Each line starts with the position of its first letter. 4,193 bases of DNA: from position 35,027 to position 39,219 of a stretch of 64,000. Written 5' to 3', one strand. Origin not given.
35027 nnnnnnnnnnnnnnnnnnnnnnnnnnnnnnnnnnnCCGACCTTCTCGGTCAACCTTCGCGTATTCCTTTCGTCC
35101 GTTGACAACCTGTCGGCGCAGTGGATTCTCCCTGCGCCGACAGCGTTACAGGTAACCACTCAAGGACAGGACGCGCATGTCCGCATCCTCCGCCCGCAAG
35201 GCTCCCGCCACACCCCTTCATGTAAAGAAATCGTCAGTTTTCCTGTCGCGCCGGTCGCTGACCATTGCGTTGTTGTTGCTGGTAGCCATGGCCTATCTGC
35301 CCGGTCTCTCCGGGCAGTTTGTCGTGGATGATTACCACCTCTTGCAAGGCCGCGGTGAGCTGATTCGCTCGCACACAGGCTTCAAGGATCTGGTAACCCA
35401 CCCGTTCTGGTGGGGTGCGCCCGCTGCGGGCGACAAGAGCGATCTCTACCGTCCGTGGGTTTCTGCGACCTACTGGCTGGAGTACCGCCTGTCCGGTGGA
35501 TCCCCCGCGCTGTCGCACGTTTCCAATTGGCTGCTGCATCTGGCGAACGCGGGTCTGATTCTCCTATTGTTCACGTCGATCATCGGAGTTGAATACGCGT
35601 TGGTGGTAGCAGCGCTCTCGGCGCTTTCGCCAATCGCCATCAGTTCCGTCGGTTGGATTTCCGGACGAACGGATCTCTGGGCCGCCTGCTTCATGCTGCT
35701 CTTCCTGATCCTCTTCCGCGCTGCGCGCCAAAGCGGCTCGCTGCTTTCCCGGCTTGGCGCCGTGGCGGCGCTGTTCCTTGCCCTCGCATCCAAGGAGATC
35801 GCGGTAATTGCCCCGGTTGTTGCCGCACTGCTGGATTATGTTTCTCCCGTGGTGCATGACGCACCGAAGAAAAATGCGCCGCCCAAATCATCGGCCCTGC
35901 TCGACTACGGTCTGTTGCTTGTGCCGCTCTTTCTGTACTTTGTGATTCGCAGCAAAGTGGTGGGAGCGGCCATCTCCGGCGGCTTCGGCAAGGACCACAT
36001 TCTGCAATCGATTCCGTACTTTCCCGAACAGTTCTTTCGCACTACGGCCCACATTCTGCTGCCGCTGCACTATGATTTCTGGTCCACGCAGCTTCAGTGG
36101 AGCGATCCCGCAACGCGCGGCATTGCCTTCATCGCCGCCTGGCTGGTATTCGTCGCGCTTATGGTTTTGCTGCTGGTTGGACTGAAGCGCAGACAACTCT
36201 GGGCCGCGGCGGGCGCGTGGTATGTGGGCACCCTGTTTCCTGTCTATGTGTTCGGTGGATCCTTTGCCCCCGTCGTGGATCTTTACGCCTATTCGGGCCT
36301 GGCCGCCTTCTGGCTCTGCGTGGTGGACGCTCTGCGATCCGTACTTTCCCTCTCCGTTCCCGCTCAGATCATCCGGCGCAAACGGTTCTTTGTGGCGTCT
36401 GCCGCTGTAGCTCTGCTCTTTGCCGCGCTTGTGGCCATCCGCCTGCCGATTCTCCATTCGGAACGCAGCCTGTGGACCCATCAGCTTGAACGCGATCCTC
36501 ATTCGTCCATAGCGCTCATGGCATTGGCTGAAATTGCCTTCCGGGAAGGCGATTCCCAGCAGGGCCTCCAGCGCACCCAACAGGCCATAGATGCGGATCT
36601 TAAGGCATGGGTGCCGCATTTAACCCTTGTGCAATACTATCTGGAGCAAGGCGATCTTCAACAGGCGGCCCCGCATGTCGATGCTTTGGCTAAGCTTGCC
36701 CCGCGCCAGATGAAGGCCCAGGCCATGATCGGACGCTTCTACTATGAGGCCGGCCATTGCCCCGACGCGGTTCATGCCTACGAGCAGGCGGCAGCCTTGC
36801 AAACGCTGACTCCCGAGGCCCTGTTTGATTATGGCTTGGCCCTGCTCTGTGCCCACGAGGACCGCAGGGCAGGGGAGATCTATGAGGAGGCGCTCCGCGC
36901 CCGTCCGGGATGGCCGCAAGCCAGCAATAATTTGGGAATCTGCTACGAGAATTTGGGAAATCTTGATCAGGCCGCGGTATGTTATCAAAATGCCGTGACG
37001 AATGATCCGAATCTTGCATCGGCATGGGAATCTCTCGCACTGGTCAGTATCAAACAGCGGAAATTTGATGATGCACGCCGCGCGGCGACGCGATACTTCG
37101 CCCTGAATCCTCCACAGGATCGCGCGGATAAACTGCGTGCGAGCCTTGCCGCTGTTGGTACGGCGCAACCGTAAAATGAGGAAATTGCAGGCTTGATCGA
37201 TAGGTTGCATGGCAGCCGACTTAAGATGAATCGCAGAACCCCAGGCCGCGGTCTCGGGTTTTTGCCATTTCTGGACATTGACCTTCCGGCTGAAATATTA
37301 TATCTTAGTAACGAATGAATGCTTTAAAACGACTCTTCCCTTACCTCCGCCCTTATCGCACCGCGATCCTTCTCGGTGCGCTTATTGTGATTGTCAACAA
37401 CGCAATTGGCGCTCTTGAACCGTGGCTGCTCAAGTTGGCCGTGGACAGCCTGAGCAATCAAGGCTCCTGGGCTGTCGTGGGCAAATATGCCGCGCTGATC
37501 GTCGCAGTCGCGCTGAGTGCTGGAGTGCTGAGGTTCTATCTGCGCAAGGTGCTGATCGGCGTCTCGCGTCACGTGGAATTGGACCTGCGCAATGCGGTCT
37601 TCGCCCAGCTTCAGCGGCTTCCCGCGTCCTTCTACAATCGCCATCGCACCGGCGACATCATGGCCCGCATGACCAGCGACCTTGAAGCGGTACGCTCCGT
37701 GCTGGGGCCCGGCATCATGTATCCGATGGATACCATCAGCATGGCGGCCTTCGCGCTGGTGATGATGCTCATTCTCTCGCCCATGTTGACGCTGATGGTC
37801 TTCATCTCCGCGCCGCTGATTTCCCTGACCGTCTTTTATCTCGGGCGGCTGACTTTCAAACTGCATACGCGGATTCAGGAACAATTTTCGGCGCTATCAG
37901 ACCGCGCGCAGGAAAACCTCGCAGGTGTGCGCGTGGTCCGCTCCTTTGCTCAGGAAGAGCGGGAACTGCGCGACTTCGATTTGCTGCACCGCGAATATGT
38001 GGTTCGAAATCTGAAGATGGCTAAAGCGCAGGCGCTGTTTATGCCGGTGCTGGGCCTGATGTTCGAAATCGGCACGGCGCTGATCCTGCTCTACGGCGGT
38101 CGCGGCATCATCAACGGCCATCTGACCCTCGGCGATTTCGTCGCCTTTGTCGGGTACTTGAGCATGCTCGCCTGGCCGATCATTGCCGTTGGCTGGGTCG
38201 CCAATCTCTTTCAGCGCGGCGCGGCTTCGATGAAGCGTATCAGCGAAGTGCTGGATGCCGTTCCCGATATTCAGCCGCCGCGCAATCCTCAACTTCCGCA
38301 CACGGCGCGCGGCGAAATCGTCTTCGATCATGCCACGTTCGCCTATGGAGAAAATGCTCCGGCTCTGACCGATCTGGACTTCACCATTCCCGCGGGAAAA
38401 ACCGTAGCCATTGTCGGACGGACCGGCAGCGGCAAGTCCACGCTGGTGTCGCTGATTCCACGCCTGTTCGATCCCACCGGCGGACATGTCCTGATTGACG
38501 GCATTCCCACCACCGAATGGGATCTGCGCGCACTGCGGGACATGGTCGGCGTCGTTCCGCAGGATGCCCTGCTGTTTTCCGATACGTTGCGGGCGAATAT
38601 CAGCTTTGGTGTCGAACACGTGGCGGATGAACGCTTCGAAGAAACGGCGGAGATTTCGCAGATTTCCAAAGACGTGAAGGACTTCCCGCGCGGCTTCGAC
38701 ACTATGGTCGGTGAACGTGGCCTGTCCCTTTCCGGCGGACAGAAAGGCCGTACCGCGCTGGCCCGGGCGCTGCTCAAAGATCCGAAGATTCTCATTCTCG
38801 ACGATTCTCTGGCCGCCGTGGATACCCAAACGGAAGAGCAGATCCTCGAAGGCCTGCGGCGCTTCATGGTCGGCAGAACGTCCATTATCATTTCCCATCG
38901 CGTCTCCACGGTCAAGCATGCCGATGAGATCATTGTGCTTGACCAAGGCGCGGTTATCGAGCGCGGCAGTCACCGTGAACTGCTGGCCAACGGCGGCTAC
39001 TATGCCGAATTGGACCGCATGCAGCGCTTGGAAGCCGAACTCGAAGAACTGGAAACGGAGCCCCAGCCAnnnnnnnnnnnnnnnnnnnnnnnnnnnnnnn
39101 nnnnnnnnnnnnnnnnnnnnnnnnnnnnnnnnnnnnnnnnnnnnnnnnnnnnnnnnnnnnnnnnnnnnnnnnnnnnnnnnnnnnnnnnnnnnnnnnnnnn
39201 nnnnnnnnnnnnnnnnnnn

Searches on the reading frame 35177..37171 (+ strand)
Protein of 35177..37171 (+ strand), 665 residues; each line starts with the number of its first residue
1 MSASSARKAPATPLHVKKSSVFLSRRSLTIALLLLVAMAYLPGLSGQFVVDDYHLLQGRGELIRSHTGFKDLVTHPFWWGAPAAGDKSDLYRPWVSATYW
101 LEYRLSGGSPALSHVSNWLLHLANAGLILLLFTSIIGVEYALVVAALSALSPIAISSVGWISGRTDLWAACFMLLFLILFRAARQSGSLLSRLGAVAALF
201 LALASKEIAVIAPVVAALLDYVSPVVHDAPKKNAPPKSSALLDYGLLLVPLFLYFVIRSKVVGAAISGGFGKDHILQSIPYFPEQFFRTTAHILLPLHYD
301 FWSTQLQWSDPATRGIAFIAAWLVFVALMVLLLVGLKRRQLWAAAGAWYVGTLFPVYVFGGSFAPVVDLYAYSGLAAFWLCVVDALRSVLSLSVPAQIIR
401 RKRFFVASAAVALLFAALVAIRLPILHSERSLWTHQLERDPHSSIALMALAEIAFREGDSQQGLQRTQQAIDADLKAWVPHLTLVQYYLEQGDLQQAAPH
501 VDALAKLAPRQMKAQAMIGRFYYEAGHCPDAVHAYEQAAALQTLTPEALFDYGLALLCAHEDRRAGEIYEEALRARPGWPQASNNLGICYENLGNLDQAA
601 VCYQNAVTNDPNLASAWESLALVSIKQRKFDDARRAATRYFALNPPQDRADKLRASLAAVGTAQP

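Call 33: search_protein_families(library=pfam, proteins=[window:35177-37171:+], max_evalue=0.001)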
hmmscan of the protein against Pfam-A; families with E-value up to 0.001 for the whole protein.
window:35177-37171:+ (665 aa): 12 families
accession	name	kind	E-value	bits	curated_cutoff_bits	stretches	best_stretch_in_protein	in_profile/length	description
PF07719.23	TPR_2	-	1.4e-15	56.5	27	1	581-612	2-33/34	Tetratricopeptide repeat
PF13432.12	TPR_16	-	1e-14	55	32.7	2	518-578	3-63/65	Tetratricopeptide repeat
PF13428.12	TPR_14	-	7.5e-11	42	23.5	0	586-621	7-42/44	Tetratricopeptide repeat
PF13431.12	TPR_17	-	9.8e-11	41.5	24.4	0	602-634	1-33/34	Tetratricopeptide repeat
PF14559.12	TPR_19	-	1.8e-10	41.4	25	1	564-617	9-61/68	Tetratricopeptide repeat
PF00515.34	TPR_1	-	9.3e-08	32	27.8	1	581-612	2-33/34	Tetratricopeptide repeat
PF23914.1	TPR_CcmH_CycH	-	3.8e-07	30.5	42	1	513-605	51-146/158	Cytochrome c-type biogenesis protein H TPR domain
PF13414.12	TPR_11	-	8.2e-07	29.1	26.8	1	593-623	7-37/42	TPR repeat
PF13181.12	TPR_8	-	1e-06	28.8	25.7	0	581-612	2-33/34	Tetratricopeptide repeat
PF13424.12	TPR_12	-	5.8e-05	23.6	30.1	0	582-642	5-73/77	Tetratricopeptide repeat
PF13371.12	TPR_9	-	0.00017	22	35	0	587-657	2-72/73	Tetratricopeptide repeat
PF12895.13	ANAPC3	-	0.00053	20.6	27.2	0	568-636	11-78/82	Anaphase-promoting complex, cyclosome, subunit 3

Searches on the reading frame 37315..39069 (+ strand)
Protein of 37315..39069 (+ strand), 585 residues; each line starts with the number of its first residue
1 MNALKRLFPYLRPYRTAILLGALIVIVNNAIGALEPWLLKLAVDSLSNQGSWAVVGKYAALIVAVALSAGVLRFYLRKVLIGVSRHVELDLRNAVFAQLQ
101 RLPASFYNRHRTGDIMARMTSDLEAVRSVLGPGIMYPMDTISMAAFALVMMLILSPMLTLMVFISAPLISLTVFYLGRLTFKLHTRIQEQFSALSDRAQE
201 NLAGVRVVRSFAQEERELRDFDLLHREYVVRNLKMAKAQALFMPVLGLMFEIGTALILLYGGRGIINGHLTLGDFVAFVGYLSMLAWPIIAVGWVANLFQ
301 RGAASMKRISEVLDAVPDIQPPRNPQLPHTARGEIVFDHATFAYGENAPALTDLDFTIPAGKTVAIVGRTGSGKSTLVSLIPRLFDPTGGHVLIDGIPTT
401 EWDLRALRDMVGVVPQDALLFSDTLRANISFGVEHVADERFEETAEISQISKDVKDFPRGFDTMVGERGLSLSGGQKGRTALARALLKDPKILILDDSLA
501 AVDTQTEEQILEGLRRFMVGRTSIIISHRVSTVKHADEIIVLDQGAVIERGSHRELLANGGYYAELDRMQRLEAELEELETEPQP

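Call 33: search_protein_families(library=pfam, proteins=[window:37315-39069:+], max_evalue=0.001)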
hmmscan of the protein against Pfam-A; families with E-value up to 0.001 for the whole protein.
window:37315-39069:+ (585 aa): 4 families
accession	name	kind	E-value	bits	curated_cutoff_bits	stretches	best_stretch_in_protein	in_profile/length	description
PF00664.28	ABC_membrane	-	1.5e-48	166.3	28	1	19-288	2-273/274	ABC transporter transmembrane region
PF00005.33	ABC_tran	-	6.3e-30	105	25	1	351-498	1-135/137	ABC transporter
PF02463.25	SMC_N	-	1.1e-05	25.4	40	0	394-541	113-210/220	RecF/RecN/SMC N terminal domain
PF01935.23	DUF87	-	0.00051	20.6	23.2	0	362-393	24-56/220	Helicase HerA, central domain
